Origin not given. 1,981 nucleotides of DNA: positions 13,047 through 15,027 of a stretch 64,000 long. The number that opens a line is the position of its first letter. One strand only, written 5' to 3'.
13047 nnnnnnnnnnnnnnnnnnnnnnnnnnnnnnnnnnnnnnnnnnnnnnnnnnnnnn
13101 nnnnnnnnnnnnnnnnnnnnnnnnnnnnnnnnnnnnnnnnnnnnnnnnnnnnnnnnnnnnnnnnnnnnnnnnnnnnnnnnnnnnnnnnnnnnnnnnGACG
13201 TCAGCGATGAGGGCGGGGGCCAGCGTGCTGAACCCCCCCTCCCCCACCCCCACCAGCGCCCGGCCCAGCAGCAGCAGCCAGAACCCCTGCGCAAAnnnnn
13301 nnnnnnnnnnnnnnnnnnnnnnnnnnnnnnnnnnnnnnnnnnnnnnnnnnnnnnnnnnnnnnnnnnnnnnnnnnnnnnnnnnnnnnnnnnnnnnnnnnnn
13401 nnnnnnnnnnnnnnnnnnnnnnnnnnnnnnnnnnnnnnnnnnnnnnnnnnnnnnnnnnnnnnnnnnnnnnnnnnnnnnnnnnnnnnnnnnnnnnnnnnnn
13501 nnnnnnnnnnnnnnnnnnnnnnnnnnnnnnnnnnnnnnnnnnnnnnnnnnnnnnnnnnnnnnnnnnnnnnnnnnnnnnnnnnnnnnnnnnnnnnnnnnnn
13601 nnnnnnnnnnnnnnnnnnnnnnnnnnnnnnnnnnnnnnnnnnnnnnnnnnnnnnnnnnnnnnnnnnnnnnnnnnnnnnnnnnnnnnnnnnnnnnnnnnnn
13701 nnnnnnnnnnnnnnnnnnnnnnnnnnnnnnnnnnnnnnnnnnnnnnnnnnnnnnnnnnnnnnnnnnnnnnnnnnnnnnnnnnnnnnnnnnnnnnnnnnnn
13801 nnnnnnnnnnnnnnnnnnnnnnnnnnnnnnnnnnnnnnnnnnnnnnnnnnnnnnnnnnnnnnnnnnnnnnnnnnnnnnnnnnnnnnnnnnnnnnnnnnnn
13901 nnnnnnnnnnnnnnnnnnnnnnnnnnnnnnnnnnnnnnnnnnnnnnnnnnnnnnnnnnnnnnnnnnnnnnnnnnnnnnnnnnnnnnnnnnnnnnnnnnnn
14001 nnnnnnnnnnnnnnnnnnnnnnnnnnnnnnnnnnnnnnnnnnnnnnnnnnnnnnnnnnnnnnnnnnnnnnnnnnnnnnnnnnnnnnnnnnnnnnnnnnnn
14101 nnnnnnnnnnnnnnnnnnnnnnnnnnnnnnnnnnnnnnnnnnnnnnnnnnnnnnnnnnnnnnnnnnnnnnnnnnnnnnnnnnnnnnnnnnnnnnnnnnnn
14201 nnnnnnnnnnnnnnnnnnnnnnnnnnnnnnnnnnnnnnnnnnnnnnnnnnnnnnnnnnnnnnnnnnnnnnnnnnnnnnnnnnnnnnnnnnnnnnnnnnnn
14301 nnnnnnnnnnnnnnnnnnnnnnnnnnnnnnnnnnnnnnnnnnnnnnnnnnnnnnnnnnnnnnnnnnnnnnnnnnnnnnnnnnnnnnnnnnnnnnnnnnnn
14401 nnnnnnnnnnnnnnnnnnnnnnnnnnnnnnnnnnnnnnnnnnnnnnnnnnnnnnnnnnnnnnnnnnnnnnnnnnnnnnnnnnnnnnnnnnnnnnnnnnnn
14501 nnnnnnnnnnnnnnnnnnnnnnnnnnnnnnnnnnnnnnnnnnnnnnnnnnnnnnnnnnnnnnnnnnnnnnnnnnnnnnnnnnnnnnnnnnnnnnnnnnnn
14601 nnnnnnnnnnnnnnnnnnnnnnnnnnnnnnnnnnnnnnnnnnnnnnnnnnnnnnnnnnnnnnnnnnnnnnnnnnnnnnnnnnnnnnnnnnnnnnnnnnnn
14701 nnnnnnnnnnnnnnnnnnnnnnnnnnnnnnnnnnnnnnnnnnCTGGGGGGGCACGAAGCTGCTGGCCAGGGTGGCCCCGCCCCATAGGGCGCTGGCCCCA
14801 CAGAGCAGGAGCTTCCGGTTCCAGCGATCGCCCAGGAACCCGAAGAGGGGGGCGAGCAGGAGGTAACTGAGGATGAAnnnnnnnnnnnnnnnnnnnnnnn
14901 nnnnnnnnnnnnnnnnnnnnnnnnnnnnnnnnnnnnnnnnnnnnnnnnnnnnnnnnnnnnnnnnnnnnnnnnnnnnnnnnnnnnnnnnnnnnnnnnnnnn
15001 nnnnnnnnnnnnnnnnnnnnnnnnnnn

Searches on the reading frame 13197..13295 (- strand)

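Call 46: search_protein_families(library=pfam, proteins=[window:13197-13295:-], max_evalue=0.1)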
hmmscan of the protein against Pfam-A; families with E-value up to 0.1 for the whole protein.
seq(33 aa): 2 families
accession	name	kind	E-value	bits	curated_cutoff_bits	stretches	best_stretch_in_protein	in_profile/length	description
PF07690.21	MFS_1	-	9e-05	22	33.4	1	2-33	82-113/347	Major Facilitator Superfamily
PF00083.30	Sugar_tr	-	0.00011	21.6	22.3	1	3-32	100-129/452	Sugar (and other) transporter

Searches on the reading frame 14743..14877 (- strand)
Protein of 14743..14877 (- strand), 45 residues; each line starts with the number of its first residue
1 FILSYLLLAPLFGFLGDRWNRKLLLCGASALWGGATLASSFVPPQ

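Call 46: search_protein_families(library=pfam, proteins=[window:14743-14877:-], max_evalue=0.1)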
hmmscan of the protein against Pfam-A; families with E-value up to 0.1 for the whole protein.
seq(45 aa): 1 family
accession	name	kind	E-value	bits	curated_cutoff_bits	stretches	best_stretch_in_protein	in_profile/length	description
PF07690.21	MFS_1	-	4.9e-05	22.8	33.4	1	1-41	41-81/347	Major Facilitator Superfamily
